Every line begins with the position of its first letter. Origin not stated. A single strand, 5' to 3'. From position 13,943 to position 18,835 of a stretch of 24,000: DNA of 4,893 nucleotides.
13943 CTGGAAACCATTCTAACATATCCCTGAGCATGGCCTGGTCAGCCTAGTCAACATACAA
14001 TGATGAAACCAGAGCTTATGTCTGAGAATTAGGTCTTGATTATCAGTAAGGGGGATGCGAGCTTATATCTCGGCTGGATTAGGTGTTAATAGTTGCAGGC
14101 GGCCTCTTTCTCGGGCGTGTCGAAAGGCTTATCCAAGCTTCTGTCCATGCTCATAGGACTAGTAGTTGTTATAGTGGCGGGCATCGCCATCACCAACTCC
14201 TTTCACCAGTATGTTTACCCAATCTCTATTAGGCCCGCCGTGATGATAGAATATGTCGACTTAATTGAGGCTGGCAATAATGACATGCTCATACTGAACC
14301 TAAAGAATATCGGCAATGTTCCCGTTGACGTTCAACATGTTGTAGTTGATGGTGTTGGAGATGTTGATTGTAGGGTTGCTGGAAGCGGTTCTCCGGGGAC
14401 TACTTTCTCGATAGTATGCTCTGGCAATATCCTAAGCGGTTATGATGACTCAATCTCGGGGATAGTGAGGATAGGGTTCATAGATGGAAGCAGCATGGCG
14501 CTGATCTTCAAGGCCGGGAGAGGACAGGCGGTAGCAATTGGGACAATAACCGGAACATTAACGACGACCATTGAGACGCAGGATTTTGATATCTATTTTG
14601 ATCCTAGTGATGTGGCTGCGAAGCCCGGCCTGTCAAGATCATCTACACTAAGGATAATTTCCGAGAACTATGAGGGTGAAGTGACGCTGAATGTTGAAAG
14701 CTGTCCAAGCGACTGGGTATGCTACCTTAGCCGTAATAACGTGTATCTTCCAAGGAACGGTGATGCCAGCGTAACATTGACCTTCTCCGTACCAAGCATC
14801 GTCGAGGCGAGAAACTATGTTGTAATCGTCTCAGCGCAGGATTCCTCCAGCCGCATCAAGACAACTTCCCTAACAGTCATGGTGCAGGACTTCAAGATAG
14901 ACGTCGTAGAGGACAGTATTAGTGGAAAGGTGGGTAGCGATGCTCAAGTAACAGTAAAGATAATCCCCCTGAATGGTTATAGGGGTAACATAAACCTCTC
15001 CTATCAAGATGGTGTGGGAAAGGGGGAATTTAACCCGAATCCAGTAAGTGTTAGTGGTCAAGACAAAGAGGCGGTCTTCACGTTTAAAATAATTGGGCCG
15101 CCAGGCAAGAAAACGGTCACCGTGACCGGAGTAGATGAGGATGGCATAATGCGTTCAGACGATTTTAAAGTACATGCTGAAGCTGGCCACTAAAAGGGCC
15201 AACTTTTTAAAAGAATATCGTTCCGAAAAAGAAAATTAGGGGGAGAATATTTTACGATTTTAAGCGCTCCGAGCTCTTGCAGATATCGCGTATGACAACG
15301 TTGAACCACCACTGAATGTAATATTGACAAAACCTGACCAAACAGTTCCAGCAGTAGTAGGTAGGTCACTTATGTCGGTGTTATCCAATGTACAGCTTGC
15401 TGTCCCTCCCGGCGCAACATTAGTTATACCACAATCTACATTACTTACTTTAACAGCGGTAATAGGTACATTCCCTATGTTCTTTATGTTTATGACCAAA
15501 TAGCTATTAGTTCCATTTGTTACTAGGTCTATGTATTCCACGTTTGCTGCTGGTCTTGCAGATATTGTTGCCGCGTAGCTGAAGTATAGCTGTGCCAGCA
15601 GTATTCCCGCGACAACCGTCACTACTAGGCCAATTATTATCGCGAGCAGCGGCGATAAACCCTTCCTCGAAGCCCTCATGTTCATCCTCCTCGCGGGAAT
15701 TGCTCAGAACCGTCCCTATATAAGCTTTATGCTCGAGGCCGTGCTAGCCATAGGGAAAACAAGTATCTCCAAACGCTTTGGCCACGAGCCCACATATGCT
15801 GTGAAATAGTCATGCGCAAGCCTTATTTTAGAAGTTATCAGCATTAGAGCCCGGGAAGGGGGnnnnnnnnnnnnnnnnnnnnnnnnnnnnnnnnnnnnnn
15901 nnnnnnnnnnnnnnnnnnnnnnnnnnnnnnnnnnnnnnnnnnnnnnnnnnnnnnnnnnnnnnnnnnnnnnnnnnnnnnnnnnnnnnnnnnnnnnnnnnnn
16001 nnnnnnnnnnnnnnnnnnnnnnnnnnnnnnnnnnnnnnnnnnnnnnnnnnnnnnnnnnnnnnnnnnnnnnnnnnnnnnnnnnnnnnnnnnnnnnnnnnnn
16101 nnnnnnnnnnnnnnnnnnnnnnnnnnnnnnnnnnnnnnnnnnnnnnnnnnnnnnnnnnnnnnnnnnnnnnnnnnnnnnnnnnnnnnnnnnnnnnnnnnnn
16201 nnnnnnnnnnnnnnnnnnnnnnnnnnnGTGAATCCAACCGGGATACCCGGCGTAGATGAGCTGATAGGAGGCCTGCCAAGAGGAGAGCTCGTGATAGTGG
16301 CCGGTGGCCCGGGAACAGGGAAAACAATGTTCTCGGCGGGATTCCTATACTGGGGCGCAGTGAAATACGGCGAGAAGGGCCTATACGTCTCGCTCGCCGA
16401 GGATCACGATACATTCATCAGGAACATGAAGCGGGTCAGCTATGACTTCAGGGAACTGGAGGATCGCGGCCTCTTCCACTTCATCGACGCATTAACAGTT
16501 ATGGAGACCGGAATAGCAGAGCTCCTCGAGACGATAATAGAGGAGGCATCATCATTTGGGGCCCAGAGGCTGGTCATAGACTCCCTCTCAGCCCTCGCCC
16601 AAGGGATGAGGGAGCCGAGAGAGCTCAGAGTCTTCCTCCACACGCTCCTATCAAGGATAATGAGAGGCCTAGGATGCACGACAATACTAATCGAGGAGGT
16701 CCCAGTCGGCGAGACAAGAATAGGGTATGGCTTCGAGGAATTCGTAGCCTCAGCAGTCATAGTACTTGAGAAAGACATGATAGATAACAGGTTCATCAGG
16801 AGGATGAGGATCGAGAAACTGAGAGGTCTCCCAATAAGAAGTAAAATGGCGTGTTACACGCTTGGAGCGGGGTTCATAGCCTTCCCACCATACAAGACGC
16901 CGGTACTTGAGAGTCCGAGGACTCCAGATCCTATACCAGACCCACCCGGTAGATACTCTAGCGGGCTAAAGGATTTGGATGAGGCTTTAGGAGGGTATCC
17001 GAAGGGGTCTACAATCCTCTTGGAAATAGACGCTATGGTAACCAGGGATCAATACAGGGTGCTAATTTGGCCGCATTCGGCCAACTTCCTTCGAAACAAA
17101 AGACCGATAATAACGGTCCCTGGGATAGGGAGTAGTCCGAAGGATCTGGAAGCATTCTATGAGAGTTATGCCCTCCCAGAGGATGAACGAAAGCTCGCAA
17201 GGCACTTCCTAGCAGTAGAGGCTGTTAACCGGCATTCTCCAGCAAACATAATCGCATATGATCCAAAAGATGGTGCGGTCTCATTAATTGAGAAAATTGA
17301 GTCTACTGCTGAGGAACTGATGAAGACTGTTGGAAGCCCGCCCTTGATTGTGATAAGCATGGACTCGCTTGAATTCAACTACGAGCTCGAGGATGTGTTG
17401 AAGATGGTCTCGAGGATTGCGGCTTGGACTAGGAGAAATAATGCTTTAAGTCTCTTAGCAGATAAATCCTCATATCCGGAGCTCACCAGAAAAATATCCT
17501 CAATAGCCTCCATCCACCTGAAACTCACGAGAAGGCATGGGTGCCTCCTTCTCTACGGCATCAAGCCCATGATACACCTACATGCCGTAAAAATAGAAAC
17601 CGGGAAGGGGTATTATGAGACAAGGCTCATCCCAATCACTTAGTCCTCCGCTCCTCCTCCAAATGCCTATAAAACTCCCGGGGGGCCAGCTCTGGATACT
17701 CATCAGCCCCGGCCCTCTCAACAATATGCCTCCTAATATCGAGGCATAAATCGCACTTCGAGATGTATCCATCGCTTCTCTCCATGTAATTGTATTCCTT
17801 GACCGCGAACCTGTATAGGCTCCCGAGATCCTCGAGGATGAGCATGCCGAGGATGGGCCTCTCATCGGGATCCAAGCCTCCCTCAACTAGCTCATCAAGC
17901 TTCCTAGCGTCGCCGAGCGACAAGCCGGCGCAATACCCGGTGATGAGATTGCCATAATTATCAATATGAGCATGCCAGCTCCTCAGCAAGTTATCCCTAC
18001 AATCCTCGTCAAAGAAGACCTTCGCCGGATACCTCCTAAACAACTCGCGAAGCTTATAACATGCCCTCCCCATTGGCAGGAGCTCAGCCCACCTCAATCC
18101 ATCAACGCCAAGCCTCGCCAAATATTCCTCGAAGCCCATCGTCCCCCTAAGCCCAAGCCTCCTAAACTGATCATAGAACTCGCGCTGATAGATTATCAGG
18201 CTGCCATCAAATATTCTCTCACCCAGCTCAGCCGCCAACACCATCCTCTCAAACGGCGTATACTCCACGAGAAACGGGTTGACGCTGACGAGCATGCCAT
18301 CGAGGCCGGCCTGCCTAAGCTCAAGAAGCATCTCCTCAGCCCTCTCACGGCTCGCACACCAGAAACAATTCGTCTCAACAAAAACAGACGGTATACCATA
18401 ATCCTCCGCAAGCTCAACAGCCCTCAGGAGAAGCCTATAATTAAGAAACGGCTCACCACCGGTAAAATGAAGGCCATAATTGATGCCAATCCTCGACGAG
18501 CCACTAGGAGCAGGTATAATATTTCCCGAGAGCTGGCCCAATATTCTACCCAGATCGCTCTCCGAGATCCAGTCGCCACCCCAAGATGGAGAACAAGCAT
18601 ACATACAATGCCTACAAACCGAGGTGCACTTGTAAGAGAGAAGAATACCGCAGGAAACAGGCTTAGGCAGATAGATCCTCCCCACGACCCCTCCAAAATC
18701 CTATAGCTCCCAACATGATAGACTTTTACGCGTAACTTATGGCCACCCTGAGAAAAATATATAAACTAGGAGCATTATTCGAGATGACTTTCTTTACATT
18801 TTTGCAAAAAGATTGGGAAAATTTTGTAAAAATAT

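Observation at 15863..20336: Candidate undescribed regulatory module: duplicated small-protein family, each coupled to a different output protein, flanking a radical SAM enzyme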

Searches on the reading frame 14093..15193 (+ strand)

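Call 4: search_protein_families(library=pfam, max_evalue=1, proteins=[window:14093-15193:+])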
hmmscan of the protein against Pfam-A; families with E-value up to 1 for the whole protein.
window:14093-15193:+ (366 aa): 3 families
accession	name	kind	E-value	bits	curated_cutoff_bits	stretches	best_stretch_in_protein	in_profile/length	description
PF04465.17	DUF499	-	3.8e-06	25.4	23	1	263-358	802-893/1024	Protein of unknown function (DUF499)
PF23619.1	Ig_VWA7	-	0.048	14.3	27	1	175-254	11-90/104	VWA7 Ig-like domain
PF17892.7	Cadherin_5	-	0.15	12.4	26.5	1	268-312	42-87/98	Cadherin-like domain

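Call 7: search_protein_families(library=ncbifam, max_evalue=1, proteins=[window:14093-15193:+])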
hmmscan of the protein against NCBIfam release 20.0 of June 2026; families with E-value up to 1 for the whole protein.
window:14093-15193:+ (366 aa): 1 family
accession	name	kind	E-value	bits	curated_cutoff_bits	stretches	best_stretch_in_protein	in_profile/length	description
NF046073.1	UpsA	equivalog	0.09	12.9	130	0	17-93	4-85/136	pilin subunit UpsA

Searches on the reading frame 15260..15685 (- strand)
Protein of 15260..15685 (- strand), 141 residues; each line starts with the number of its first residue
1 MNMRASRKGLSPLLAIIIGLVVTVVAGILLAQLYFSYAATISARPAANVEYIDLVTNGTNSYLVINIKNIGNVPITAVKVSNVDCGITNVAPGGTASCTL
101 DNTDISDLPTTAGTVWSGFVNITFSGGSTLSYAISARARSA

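Call 4: search_protein_families(library=pfam, max_evalue=1, proteins=[window:15260-15685:-])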
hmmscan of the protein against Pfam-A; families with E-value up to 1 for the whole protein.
window:15260-15685:- (141 aa): 0 families

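Call 7: search_protein_families(library=ncbifam, max_evalue=1, proteins=[window:15260-15685:-])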
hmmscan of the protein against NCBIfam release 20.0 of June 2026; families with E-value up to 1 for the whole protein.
window:15260-15685:- (141 aa): 1 family
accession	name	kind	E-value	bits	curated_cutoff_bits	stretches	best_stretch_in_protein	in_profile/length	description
NF046073.1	UpsA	equivalog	9.9e-06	25.7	130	1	7-84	1-79/136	pilin subunit UpsA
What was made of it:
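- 15260..15685 (-): Type IV pilin-like protein (141 aa; RKG|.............), transcribed divergently from A. Weak UpsA pilin hit, E=9.9e-6 (call 7).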

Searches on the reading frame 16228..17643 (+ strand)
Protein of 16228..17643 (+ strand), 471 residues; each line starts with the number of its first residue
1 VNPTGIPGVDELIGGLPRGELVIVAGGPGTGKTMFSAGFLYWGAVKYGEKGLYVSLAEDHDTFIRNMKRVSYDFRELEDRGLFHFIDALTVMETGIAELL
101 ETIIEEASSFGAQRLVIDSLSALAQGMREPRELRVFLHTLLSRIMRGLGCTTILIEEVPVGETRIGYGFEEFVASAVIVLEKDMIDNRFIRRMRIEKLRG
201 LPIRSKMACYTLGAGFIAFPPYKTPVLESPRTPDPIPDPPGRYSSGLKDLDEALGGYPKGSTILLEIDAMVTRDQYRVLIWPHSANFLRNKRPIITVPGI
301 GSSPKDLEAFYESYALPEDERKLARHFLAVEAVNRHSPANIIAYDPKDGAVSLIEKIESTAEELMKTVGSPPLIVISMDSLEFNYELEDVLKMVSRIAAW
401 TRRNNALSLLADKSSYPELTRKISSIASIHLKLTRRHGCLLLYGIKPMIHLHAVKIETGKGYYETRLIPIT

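Call 4: search_protein_families(library=pfam, max_evalue=1, proteins=[window:16228-17643:+])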
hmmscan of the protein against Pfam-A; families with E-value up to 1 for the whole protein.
window:16228-17643:+ (471 aa): 12 families
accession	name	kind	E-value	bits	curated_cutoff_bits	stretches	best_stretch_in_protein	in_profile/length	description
PF06745.19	ATPase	-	7e-59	199.4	26.6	1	3-216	2-223/231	KaiC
PF20440.3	GvpD_bR2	-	1.5e-09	38.2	27.9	1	234-319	3-105/254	GvpD basic region 2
PF13481.12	AAA_25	-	4.1e-08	33.5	27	1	6-154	19-186/195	AAA domain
PF03796.21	DnaB_C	-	2.4e-06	27.5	27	1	3-60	3-60/255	DnaB-like helicase C terminal domain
PF05625.17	PAXNEB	-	0.0011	18.5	28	1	244-269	20-46/366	PAXNEB protein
PF07088.17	GvpD_P-loop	-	0.014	15.8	24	1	19-63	10-52/189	GvpD gas vesicle protein, P-loop domain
PF13401.12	AAA_22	-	0.024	15.4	27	1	21-126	7-97/130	AAA domain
PF05729.18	NACHT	-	0.031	14.5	26.7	1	21-172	2-143/167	NACHT domain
PF13191.12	AAA_16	-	0.093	13.7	32.6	1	17-150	22-129/167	AAA ATPase domain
PF20720.3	nSTAND3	-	0.12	12.5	27.2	1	19-64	17-61/155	Novel STAND NTPase 3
PF13245.12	AAA_19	-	0.17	12.5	25.1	1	20-35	12-27/134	AAA domain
PF13479.12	AAA_24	-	0.21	11.9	27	1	22-127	5-80/195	AAA domain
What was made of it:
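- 16228..17643 (+): KaiC-like ATPase: an active N-terminal KaiC domain plus a P-loop-less C-terminal KaiC-like domain (GvpD_bR2-like). Its start overlaps the A stop codon (GTGA). PF06745 E=7e-59; GvpD_bR2 38.2 bits against a cutoff of 27.9 (call 4).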

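Call 7: search_protein_families(library=ncbifam, max_evalue=1, proteins=[window:16228-17643:+])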
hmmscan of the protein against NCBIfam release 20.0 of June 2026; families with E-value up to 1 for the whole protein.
window:16228-17643:+ (471 aa): 23 families
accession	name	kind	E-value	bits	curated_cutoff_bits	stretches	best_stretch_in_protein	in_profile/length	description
NF006799.0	PRK09302.1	equivalog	2.5e-37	128.6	408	1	3-265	14-278/515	circadian clock protein KaiC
TIGR03877.1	thermo_KaiC_1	hypoth_equivalog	2.1e-34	119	307.25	1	4-202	6-215/238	KaiC domain-containing protein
TIGR03880.1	KaiC_arch_3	hypoth_equivalog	1.8e-28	99.6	249.45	1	5-183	1-179/224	KaiC domain-containing protein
TIGR03881.1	KaiC_arch_4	hypoth_equivalog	1.8e-25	90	247.8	1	3-200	4-208/231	KaiC domain-containing protein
TIGR02655.1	circ_KaiC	equivalog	1.5e-23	83.2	546.25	1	4-264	5-267/484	circadian clock protein KaiC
NF052589.1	ArlH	equivalog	2.4e-17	63.4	215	1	11-200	12-202/229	archaellum protein ArlH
NF004723.0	PRK06067.1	subfamily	1.2e-15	57.6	194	1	9-201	23-215/243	flagellar accessory protein FlaH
NF006320.0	PRK08533.1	equivalog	7.2e-09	35.6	215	1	12-140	17-146/230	flagellar accessory protein FlaH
TIGR03600.1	phage_DnaB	exception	1.9e-07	30.4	498.65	1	3-56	178-231/421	phage replicative helicase, DnaB family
NF004629.0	PRK05973.1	equivalog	1.2e-06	27.7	156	1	10-135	55-170/237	DNA helicase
TIGR00665.1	DnaB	equivalog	4e-06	25.9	385.25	1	3-50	179-226/435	replicative DNA helicase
TIGR03878.1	thermo_KaiC_2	hypoth_equivalog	1.8e-05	24.2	232.2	1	10-193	27-215/259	KaiC domain-containing protein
NF005424.0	PRK07004.1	equivalog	6.3e-05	21.7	834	1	3-48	197-242/460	replicative DNA helicase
NF005852.0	PRK07773.1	equivalog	0.00029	19.3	780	1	3-43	201-241/886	replicative DNA helicase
NF006606.0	PRK09165.1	equivalog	0.001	17.8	540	1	4-37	202-235/497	replicative DNA helicase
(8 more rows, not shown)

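Call 50: find_related_loci(query=window:16228-17643:+, collection=genome_contigs, flank=6000)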
Query window:16228-17643:+ (471 aa) in genome_contigs; peptide patterns used: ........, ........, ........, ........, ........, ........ (x = any residue, [..] = any of these).
71 stretches matched a pattern; 2 encode a relative of the query (tblastn E <= 1e-3); 2 distinct loci.
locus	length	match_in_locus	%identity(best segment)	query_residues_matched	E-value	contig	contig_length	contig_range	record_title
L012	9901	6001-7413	91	1-471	0e+0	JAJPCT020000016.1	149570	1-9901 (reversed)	MAG: Candidatus Wolframiiraptor gerlachensis isolate A8 NODE_42_length_149570_cov_3_731617, whole genome shotgun sequenc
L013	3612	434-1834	91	1-467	0e+0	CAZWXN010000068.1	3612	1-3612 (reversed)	MAG TPA_asm: uncultured Nitrososphaeria archaeon isolate SRP104967_co1_10 genome assembly, contig: NODE_8246_length_3612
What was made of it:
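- Closest known: KaiC-like ATPase. Different: Wolframiiraptor (call 50).
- Tried and rejected: The KaiC single-protein genome scan found only two near-identical loci (call 50).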

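Call 71: search_solved_structures(query=window:16228-17643:+, max_evalue=0.001)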
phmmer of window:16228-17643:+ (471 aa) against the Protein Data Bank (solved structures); distinct sequences matched with E-value up to 0.001: 46.
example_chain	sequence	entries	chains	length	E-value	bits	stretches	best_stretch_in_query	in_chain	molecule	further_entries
8zn5_B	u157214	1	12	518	1.1e-45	159.5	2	3-220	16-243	KaiC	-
8zn6_F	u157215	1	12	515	8.9e-40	140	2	3-203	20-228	KaiC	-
5jwq_A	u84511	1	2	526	5e-38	134.2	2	3-263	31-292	Circadian clock protein kinase KaiC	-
8jon_A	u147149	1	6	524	6.6e-38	133.8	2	3-203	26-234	Circadian clock oscillator protein KaiC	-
7dy1_A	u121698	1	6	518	7.3e-38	133.7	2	3-256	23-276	Circadian clock protein kinase KaiC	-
4o0m_A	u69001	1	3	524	7.8e-38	133.6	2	3-256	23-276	Circadian clock protein kinase KaiC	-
8zn7_D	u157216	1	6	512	3.2e-37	131.6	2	3-221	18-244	KaiC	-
8fwi_A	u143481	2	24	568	9.1e-37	130.1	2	2-202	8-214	Circadian clock protein KaiC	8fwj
8db3_A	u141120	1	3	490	9.5e-36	126.7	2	2-202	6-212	Circadian clock protein KaiC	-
8dba_A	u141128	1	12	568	1.7e-35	125.9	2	2-202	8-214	Circadian clock protein KaiC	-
4dug_A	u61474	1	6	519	2e-35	125.7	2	4-202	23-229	Circadian clock protein kinase kaiC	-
7x1z_A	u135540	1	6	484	4e-35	124.7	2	4-202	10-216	Circadian clock oscillator protein KaiC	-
7s65_A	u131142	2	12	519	4.9e-35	124.4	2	4-202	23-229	Circadian clock protein kinase KaiC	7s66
3s1a_A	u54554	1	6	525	5.6e-35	124.2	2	4-202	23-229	Circadian clock protein kinase kaiC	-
9ofh_A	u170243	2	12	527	5.7e-35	124.2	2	4-202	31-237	Circadian clock oscillator protein KaiC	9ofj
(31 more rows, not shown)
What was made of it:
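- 16228..17643 (+): PDB KaiC hits down to E=1e-45 (call 71).
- Closest known: Cyanobacterial KaiABC clock. Same: The N-terminal domain aligns with KaiC CI/CII at E=1e-35 to 1e-45 (call 71).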

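Call 111: search_protein_families(library=padloc, max_evalue=0.01, proteins=[window:16228-17643:+])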
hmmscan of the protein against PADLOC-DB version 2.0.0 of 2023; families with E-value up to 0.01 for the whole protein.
window:16228-17643:+ (471 aa): 1 family
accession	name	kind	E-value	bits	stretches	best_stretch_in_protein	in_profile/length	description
PDLC04140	mad8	-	0.006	14.1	0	16-67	24-70/314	mads_8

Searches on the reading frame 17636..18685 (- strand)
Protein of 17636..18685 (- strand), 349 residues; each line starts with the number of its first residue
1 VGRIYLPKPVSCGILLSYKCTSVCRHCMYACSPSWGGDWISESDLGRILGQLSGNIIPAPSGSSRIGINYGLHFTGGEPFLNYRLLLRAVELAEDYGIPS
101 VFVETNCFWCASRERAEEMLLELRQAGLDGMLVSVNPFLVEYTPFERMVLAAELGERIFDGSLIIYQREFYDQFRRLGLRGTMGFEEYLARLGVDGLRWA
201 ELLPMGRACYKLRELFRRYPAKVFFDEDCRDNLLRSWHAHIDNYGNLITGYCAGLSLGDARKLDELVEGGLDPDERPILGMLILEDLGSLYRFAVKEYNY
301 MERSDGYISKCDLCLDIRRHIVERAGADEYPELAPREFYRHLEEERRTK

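Call 4: search_protein_families(library=pfam, max_evalue=1, proteins=[window:17636-18685:-])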
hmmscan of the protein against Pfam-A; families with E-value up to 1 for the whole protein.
window:17636-18685:- (349 aa): 3 families
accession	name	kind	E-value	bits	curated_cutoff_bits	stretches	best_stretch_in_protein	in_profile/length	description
PF04055.27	Radical_SAM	-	1.3e-06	29.1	29.5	1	17-136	4-110/166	Radical SAM superfamily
PF09059.15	TyeA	-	0.0035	17.9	21.1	1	212-243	43-74/81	TyeA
PF13353.11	Fer4_12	-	0.0037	18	22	1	19-132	14-117/137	4Fe-4S single cluster domain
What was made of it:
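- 17636..18685 (-): Radical SAM enzyme (CX3CX2C at residues 20-27). A lineage-specific neighbour, not a conserved component. PF04055 29.1 bits against a cutoff of 29.5 (call 4).
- On Radical SAM superfamily / YydG epimerases, for the 17636-18685 gene: PF04055 scores 29.1 bits against 29.5 (call 4).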

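Call 7: search_protein_families(library=ncbifam, max_evalue=1, proteins=[window:17636-18685:-])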
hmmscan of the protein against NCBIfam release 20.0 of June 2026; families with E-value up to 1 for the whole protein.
window:17636-18685:- (349 aa): 6 families
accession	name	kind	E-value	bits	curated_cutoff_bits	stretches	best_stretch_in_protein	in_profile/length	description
TIGR04078.1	rSAM_yydG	equivalog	1.6e-10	41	300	1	13-145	4-123/309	YydG family radical SAM peptide epimerase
NF038283.1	viperin_w_prok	equivalog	0.0033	16.6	180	1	18-108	10-93/281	viperin family antiviral radical SAM protein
TIGR02511.1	type_III_tyeA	equivalog_domain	0.01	16.1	25.9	1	211-243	45-77/82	TyeA family type III secretion system gatekeeper subunit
TIGR02666.1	moaA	equivalog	0.048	12.6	284.05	1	72-136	63-123/336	GTP 3',8-cyclase MoaA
TIGR04064.1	rSAM_nif11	equivalog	0.072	11.8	518.7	1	70-96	130-156/459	nif11-like peptide radical SAM maturase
NF033640.1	N_Twi_rSAM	subfamily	0.86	8.6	170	0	8-82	109-186/398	twitch domain-containing radical SAM protein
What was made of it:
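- On Radical SAM superfamily / YydG epimerases, for the 17636-18685 gene: The YydG model scores 41 bits against a cutoff of 300, so the protein is not a YydG member (call 7).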

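Call 70: search_solved_structures(query=window:17636-18685:-, max_evalue=0.1)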
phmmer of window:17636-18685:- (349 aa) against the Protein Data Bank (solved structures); distinct sequences matched with E-value up to 0.1: 7.
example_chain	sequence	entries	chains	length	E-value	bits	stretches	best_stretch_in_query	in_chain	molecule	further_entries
5i9f_A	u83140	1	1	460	1.6e-13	53.8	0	243-277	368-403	pentatricopeptide repeat protein dPPR-U10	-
5i9h_A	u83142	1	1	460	4e-13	52.5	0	243-276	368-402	pentatricopeptide repeat protein dPPR-U8G2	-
5i9d_A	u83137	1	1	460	4.2e-13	52.4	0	243-276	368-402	pentatricopeptide repeat protein dPPR-U8A2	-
5i9g_C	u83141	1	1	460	8.8e-13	51.4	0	243-276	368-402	pentatricopeptide repeat protein dPPR-U8C2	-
8ai3_A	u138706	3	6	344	5.9e-05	25.6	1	13-138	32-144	Putative peptide biosynthesis protein YydG | Radical SAM core domain-containing protein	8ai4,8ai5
8ai1_A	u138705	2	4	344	5.9e-05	25.6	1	13-138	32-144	Putative peptide biosynthesis protein YydG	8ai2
8ai6_A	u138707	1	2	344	5.9e-05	25.6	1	13-138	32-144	Putative peptide biosynthesis protein YydG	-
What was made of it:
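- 17636..18685 (-): Only the core resembles YydG (calls 7, 70).
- On Radical SAM superfamily / YydG epimerases, for the 17636-18685 gene: Only the core aligns to 8ai3 (call 70).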

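Call 111: search_protein_families(library=padloc, max_evalue=0.01, proteins=[window:17636-18685:-])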
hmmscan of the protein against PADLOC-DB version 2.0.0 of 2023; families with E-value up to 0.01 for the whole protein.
window:17636-18685:- (349 aa): 2 families
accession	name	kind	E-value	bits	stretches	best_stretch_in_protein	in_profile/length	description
PDLC02904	pVip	-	9.1e-05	20.1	1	17-107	6-85/262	Viperins associated with kinases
PDLC02903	pVip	-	0.0011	16.5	1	17-108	7-79/257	Viperins not associated with kinases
